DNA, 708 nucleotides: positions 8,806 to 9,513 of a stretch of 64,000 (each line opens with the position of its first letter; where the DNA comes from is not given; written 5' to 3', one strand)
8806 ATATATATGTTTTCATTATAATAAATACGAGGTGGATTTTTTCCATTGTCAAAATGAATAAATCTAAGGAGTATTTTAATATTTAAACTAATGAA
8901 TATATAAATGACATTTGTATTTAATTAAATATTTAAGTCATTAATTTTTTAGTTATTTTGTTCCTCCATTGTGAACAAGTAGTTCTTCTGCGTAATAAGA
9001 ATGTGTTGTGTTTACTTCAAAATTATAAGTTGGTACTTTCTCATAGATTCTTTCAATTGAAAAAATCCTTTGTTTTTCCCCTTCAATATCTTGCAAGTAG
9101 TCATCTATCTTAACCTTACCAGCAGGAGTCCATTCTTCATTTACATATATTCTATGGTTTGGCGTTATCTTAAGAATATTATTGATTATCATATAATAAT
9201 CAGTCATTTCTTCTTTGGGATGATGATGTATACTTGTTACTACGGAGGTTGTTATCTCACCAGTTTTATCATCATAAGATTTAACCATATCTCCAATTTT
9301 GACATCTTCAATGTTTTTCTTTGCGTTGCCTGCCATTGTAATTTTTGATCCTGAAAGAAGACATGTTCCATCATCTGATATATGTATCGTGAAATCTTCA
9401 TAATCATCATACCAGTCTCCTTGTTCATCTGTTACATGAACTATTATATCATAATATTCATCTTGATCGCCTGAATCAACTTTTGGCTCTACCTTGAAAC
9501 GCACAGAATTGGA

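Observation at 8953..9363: A Hint domain is the last domain of the giant protein, making a Hedgehog-like self-processing terminus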

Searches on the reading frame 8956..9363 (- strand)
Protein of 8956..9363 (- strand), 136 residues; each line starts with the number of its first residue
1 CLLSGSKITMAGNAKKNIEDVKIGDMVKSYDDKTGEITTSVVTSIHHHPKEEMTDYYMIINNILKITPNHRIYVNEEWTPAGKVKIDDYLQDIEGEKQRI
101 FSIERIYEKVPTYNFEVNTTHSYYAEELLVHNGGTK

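Call 24: search_protein_representatives(protein=window:8956-9363:-)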
Query: 136 residues. Proteins with E-value up to 0.001 (for the whole library): 8732; up to 1e-10: 1875; up to 1e-30: 125. The best 150 are listed.
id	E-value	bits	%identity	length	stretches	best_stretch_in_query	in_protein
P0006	1.3e-160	543.2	64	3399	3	1-136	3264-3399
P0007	5.4e-125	427.9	49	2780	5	1-124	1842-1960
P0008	5.9e-82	288.7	47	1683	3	1-134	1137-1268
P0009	2.1e-78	277.2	43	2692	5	1-124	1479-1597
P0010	1.2e-71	255.3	43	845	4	1-135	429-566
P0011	1.4e-71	255.1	46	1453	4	1-132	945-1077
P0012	5.7e-69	246.7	40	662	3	1-133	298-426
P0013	2.9e-67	241.1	47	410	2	1-133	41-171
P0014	4.9e-67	240.4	46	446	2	1-133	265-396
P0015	4.4e-63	227.6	49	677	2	1-124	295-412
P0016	2.2e-62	225.4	34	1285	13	1-77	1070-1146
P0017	2.6e-62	225.1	48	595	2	1-124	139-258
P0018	2.4e-61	222.0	49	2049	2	1-124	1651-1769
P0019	1.4e-60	219.5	45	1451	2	1-135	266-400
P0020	1.1e-59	216.6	48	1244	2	1-135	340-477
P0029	1.1e-54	200.4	72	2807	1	1-135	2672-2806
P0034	7.7e-51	188.0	38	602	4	1-132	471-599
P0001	1.8e-48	180.4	61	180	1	1-136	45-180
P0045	6.5e-44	165.6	57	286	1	1-132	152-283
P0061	3.4e-39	150.3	53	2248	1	1-133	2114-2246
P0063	4.0e-39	150.1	40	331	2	1-132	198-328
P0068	5.6e-38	146.4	53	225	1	1-133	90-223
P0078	5.2e-36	140.0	49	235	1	1-133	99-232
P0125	3.3e-31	124.5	52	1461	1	1-133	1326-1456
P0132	1.7e-30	122.2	49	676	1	1-132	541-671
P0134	1.8e-30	122.1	50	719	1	1-132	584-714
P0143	3.5e-30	121.2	33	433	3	1-132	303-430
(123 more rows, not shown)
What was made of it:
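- Checked: A phmmer search of 1.84 billion representatives gave 8732 hits at E<=1e-3 (call 24).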

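Call 27: list_cluster_members(proteins=[P0006, P0029, P0061, P0125, P0034, P0045, P0132, P0134, P0068, P0078])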
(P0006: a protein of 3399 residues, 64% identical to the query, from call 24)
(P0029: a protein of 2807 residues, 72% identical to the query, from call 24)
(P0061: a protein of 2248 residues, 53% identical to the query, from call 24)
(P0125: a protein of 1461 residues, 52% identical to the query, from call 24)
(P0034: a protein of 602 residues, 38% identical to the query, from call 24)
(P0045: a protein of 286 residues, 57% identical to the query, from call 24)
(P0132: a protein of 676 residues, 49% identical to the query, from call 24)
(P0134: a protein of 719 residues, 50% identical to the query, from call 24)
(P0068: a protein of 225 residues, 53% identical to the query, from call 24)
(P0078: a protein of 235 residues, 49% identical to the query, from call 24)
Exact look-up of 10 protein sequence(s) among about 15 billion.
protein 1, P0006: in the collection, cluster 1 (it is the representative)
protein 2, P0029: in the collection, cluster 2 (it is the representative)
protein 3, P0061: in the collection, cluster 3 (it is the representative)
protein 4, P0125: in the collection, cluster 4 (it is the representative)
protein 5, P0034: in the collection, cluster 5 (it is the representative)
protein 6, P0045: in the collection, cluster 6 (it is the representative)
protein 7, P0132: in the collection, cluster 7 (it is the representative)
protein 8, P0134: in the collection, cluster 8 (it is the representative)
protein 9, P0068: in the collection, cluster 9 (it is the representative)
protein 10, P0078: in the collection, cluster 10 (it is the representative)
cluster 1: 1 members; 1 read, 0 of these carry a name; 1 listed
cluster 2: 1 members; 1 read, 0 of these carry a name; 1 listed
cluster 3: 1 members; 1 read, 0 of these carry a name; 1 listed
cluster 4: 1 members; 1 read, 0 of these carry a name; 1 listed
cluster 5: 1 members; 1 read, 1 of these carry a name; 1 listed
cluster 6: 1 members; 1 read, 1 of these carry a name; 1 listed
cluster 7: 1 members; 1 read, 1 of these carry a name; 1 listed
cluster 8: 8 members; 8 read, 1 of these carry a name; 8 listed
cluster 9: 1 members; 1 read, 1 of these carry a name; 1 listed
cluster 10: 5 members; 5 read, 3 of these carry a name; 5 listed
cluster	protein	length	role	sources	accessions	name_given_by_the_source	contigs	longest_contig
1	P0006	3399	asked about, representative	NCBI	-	-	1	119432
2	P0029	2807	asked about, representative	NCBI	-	-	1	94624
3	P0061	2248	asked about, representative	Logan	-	-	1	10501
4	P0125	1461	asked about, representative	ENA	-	-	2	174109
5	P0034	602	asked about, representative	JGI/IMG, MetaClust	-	\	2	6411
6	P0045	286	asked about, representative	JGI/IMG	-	hypothetical protein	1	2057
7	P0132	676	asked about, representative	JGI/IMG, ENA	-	prepilin-type N-terminal cleavage/methylation domain-containing protein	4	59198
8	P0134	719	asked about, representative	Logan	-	-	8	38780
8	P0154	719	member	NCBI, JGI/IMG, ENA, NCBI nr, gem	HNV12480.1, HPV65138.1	MAG TPA: prepilin-type N-terminal cleavage/methylation domain-containing protein ... | prepilin-type N-terminal cleavage/methylation domain-containing protein [bacterium]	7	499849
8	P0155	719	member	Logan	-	-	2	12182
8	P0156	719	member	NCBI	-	-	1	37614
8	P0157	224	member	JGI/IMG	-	-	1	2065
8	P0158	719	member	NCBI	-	-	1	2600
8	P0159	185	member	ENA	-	-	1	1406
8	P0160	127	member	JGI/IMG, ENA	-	-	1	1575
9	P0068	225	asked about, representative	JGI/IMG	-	hypothetical protein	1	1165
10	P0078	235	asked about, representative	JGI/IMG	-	hypothetical protein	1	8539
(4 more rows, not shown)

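Call 28: find_encoding_contigs(protein=P0029, flank=6000, max_places=3)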
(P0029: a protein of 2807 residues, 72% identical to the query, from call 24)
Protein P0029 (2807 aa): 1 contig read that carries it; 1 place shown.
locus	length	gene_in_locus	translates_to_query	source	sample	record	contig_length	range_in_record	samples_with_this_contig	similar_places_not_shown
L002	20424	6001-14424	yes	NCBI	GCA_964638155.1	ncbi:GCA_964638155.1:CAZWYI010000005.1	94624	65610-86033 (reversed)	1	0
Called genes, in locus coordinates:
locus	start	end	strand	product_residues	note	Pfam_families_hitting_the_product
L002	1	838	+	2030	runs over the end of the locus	PF08126:Propeptide_C25 (faint), PF01364:Peptidase_C25, PF22544:HYDIN_VesB_CFA65-like_Ig (faint), PF19190:BACON_2 (weak)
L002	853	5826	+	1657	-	PF01364:Peptidase_C25, PF00801:PKD, PF18911:PKD_4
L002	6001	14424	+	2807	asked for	PF13620:CarboxypepD_reg (weak), PF01079:Hint (weak), PF07591:PT-HINT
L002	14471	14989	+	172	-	-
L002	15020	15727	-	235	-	-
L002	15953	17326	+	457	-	PF01364:Peptidase_C25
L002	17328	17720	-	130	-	-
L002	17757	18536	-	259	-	PF00571:CBS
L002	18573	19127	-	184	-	PF00571:CBS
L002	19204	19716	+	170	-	PF01870:Hjc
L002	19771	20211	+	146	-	PF00582:Usp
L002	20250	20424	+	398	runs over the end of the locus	PF02441:Flavoprotein, PF04127:DFP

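Call 36: search_protein_families(library=pfam, proteins=[window:8956-9363:-], max_evalue=0.01)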
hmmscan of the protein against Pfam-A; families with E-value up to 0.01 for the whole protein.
window:8956-9363:- (136 aa): 6 families
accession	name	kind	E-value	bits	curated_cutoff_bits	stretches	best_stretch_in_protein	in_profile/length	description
PF07591.16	PT-HINT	-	4e-11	43.8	27.7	1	14-126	7-123/137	Pretoxin HINT domain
PF01079.26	Hint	-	1.2e-08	35.3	29.7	1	1-82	13-96/213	Hint module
PF14623.11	Vint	-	2.9e-06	27.6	27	1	1-79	2-71/166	Hint-domain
PF14890.11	Intein_splicing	-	2.2e-05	24.7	35.8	1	16-109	10-111/155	Intein splicing domain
PF09378.16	HAS-barrel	-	0.0043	17.6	25.2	0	16-66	21-65/90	HAS barrel domain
PF05203.21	Hom_end_hint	-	0.007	16.8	32.1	0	1-38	1-38/228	Hom_end-associated Hint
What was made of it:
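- On Hint superfamily: Pfam Hint families score above cut-off (call 36).
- Checked: On its own this segment scores Pfam PT-HINT PF07591 at 43.8 bits (cut-off 27.7, E 4e-11) and Hint PF01079 at 35.3 bits (cut-off 29.7) (call 36).
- PT-HINT scores 43.8 bits for the terminal segment alone (call 36).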

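Call 37: search_solved_structures(query=window:8956-9363:-, max_evalue=0.01, show_alignments=3)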
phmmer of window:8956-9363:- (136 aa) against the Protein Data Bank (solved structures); distinct sequences matched with E-value up to 0.01: 15.
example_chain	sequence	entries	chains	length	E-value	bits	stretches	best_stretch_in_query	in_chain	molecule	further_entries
6y75_B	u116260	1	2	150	2.4e-10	44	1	3-131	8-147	NAD(P)(+)--arginine ADP-ribosyltransferase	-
6y75_A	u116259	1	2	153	2.4e-10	44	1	3-131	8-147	NAD(P)(+)--arginine ADP-ribosyltransferase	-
6tmm_BBB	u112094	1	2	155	2.5e-10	43.9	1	3-131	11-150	NAD(P)(+)--arginine ADP-ribosyltransferase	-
6tmm_AAA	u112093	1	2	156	2.6e-10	43.9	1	3-131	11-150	NAD(P)(+)--arginine ADP-ribosyltransferase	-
2lwy_A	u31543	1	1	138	3.4e-08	37.1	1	13-132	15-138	BACTERIAL INTEIN-LIKE DOMAIN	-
8w20_A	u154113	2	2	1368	5e-07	33.3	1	4-133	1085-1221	Intein C-terminal splicing domain-containing protein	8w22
4e2u_A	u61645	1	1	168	0.00028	24.4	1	27-132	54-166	Pho radA intein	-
3ifj_A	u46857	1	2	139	0.00057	23.4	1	60-132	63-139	Endonuclease PI-MtuI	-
2in0_A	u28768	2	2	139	0.00091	22.7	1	55-132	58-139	Endonuclease PI-MtuI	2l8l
2in8_A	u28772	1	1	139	0.0013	22.2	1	57-132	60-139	Endonuclease PI-MtuI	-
3igd_A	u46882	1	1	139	0.0017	21.9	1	52-132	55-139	Endonuclease PI-MtuI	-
2in9_A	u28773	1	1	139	0.0021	21.6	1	60-132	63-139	Endonuclease PI-MtuI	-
5i0a_A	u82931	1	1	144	0.0033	20.9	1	56-131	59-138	Intein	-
5k08_A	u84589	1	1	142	0.0033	20.9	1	56-131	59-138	RecA mini intein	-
2lqm_A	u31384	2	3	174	0.0057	20.1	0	27-101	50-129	Pho radA intein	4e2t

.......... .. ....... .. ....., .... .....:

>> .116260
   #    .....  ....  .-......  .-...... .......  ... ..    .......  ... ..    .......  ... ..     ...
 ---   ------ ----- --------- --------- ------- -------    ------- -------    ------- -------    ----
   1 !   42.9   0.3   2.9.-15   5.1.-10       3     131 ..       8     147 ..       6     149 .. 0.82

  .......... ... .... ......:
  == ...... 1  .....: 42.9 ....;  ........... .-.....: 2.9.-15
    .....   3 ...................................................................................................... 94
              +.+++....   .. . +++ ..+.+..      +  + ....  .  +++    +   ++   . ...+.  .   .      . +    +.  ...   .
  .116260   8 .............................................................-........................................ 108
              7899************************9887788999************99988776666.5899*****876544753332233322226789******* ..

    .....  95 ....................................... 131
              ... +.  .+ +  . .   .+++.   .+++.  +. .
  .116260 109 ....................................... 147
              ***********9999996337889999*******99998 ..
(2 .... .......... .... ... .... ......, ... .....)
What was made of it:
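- On Hedgehog Hog domain: No Hog structure appears among the PDB sequence hits at E<=0.01 (call 37).
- The best PDB sequence hits are BUBL BIL2 (E 2.4e-10) and CthBIL 2lwy (3.4e-8) (call 37).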

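Call 42: search_protein_families(library=pfam, proteins=[P0061, P0125, P0034, P0045, P0063, P0068, P0078, P0132, P0134, P0143], max_evalue=0.0001)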
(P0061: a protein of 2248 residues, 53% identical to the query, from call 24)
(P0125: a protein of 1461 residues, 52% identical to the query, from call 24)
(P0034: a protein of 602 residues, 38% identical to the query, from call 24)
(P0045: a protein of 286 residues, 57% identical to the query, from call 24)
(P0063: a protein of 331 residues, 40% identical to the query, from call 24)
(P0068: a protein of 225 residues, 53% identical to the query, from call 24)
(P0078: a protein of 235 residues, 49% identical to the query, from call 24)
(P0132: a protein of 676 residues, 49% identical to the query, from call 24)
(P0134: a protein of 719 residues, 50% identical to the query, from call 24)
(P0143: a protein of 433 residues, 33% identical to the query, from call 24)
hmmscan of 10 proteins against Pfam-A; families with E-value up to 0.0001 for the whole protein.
P0061 (2248 aa): 5 families
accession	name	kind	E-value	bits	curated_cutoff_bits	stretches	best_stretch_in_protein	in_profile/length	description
PF07591.16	PT-HINT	-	1.3e-15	58.3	27.7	1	2125-2240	5-131/137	Pretoxin HINT domain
PF13715.12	CarbopepD_reg_2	-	5.3e-08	33.2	32.2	1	1824-1899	1-72/88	CarboxypepD_reg-like domain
PF01079.26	Hint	-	7.1e-08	32.7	29.7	1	2111-2220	10-133/213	Hint module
PF13620.12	CarboxypepD_reg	-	7e-07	30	32.3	0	1823-1896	1-76/82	Carboxypeptidase regulatory-like domain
PF14623.11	Vint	-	8.1e-06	26.2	27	1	2114-2193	2-72/166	Hint-domain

P0125 (1461 aa): 5 families
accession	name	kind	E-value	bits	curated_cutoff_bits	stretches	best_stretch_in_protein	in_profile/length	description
PF00200.28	Disintegrin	-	3.1e-23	82.8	35.1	0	1148-1175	46-73/75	Disintegrin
PF05345.18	He_PIG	-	1.8e-08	35.1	24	1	586-637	36-95/96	Putative Ig domain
PF07591.16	PT-HINT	-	4.6e-08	33.8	27.7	1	1339-1456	7-137/137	Pretoxin HINT domain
PF09603.15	Fib_succ_major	-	7.3e-06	26.8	33.9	1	706-751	65-108/187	Fibrobacter succinogenes major domain (Fib_succ_major)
PF00526.23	Dicty_CTDC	-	1.4e-05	25.2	27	1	917-937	1-22/24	Dictyostelium (slime mold) repeat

P0034 (602 aa): 7 families
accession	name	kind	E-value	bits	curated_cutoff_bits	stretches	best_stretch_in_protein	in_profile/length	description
PF07591.16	PT-HINT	-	6.3e-25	88.5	27.7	1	484-599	7-136/137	Pretoxin HINT domain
PF14890.11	Intein_splicing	-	1e-23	84.3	35.8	1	323-462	1-155/155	Intein splicing domain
PF14623.11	Vint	-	1.1e-19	71.3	27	1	470-546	1-71/166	Hint-domain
PF08517.17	AXH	-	1.5e-19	71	33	2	149-242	1-98/116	Ataxin-1 and HBP1 module (AXH)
PF01079.26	Hint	-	1.9e-18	67.3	29.7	2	315-435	12-134/213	Hint module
PF05203.21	Hom_end_hint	-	8.3e-18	65.6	32.1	1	148-174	1-27/228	Hom_end-associated Hint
PF13403.11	Hint_2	-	2.2e-08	35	28.4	0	148-180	2-33/147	Hint domain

P0045 (286 aa): 5 families
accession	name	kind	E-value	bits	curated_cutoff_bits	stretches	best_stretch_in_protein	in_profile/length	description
PF01079.26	Hint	-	3.7e-11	43.5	29.7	1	150-230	11-93/213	Hint module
PF14890.11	Intein_splicing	-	8.8e-11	42.3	35.8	2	159-241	1-92/155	Intein splicing domain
PF07591.16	PT-HINT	-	6.4e-09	36.6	27.7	1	161-283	4-136/137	Pretoxin HINT domain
PF05203.21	Hom_end_hint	-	2.8e-07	31.2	32.1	1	152-190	1-39/228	Hom_end-associated Hint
PF14623.11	Vint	-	1.7e-06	28.3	27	1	152-230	2-71/166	Hint-domain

P0063 (331 aa): 6 families
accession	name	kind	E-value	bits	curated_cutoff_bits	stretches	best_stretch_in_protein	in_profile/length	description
PF07591.16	PT-HINT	-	1.6e-22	80.7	27.7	2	211-328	7-136/137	Pretoxin HINT domain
PF14890.11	Intein_splicing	-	9.2e-17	61.7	35.8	1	63-164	1-113/155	Intein splicing domain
PF05203.21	Hom_end_hint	-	4.3e-15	56.8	32.1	1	56-84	1-29/228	Hom_end-associated Hint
PF14623.11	Vint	-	7.4e-14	52.3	27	1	197-280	1-77/166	Hint-domain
PF01079.26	Hint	-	5.2e-09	36.4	29.7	1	48-146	5-107/213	Hint module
PF08517.17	AXH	-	3.5e-07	31.2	33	0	57-95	1-40/116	Ataxin-1 and HBP1 module (AXH)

P0068 (225 aa): 5 families
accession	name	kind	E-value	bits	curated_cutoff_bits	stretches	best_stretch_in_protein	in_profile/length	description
PF01079.26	Hint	-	4.1e-13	49.9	29.7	1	87-179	10-114/213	Hint module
PF07591.16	PT-HINT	-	1.1e-11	45.6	27.7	1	102-222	6-136/137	Pretoxin HINT domain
PF14623.11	Vint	-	2.6e-08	34.3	27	1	89-171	1-74/166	Hint-domain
PF05203.21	Hom_end_hint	-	3.2e-08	34.3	32.1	1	90-128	1-39/228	Hom_end-associated Hint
PF14890.11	Intein_splicing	-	5.8e-08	33.1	35.8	1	97-198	1-111/155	Intein splicing domain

P0078 (235 aa): 5 families
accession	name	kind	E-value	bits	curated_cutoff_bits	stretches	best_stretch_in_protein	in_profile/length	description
PF07591.16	PT-HINT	-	4.2e-12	46.9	27.7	1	108-231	4-136/137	Pretoxin HINT domain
PF14890.11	Intein_splicing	-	1.4e-09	38.3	35.8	1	108-190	3-93/155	Intein splicing domain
PF05203.21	Hom_end_hint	-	1e-06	29.3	32.1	1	99-127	1-29/228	Hom_end-associated Hint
PF14623.11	Vint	-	6.8e-06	26.4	27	1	99-179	2-72/166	Hint-domain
PF01079.26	Hint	-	2.1e-05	24.6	29.7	1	94-175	8-90/213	Hint module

P0132 (676 aa): 4 families
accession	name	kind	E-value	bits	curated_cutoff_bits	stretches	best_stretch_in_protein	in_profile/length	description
PF07963.17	N_methyl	-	1.7e-09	37.3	21.2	1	5-29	2-26/27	Prokaryotic N-terminal methylation motif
PF07591.16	PT-HINT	-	1.9e-08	35.1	27.7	1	551-671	5-136/137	Pretoxin HINT domain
PF14890.11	Intein_splicing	-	2.7e-05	24.4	35.8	0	627-671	111-155/155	Intein splicing domain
PF05203.21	Hom_end_hint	-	9.7e-05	22.9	32.1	0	541-578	1-38/228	Hom_end-associated Hint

P0134 (719 aa): 5 families
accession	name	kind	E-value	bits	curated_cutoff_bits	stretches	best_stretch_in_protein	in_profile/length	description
PF07963.17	N_methyl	-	2e-09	37.1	21.2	1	5-29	2-26/27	Prokaryotic N-terminal methylation motif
PF07591.16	PT-HINT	-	2.7e-08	34.6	27.7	1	594-713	5-135/137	Pretoxin HINT domain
PF05203.21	Hom_end_hint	-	1.5e-05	25.5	32.1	1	584-620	1-37/228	Hom_end-associated Hint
PF01079.26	Hint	-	1.7e-05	24.9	29.7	1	581-656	10-88/213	Hint module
PF14623.11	Vint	-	1.9e-05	25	27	1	583-662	1-72/166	Hint-domain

P0143 (433 aa): 7 families
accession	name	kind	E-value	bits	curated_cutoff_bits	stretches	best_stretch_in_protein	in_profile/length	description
PF07591.16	PT-HINT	-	6.4e-21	75.5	27.7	1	317-426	8-126/137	Pretoxin HINT domain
PF14890.11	Intein_splicing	-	8.8e-17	61.8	35.8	1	311-430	2-155/155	Intein splicing domain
PF05203.21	Hom_end_hint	-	8.9e-17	62.3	32.1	1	113-143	1-31/228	Hom_end-associated Hint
PF14623.11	Vint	-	2.4e-15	57.2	27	2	302-383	1-77/166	Hint-domain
PF01079.26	Hint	-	9.8e-14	51.9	29.7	1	110-192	10-94/213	Hint module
PF08517.17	AXH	-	3.1e-09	37.8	33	0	114-199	1-95/116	Ataxin-1 and HBP1 module (AXH)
PF13403.11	Hint_2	-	3.7e-09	37.6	28.4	0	112-151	1-39/147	Hint domain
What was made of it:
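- Bacterial pilin-like proteins also carry terminal Hints (P0132, P0134; calls 27, 42), which hints at a role in covalent assembly of surface polymers.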

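Call 74: search_protein_families(library=ncbifam, proteins=[window:8956-9363:-], max_evalue=1)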
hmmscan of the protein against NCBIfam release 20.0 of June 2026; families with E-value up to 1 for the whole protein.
window:8956-9363:- (136 aa): 6 families
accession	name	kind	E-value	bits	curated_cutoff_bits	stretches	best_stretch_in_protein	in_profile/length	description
NF011302.0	PRK14714.1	equivalog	0.0047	14.5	1791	1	20-131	976-1099/1350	DNA-directed DNA polymerase II large subunit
NF011418.0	PRK14845.1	equivalog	0.019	12.7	756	1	9-110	51-153/1049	translation initiation factor IF-2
NF038136.1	rSAM_Rv_intein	exception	0.054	12.3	700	1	1-111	76-187/574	intein-containing Rv2578c family radical SAM protein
NF005852.0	PRK07773.1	equivalog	0.062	11.5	780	1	1-90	398-490/886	replicative DNA helicase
TIGR01445.1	intein_Nterm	domain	0.091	13.8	24.5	1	15-74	26-83/83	intein N-terminal splicing region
TIGR01443.1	intein_Cterm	domain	0.11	12.9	15.6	1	112-132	2-23/24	intein C-terminal splicing region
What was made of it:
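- On Canonical intein: TIGR01445 scores 13.8 against a cut-off of 24.5, and TIGR01443 scores 12.9 against 15.6 (call 74).
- Closest known: Canonical mini-inteins. Same: The internal copies pass the NCBIfam intein N- and C-terminal models (call 74).
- Closest known: Canonical mini-inteins. Different: The terminal copy falls below both intein cut-offs (call 74).
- The terminal Hint is more divergent from inteins than the internal copies: it falls below the NCBIfam intein N- and C-terminal cut-offs, which the internal copies pass (call 74).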
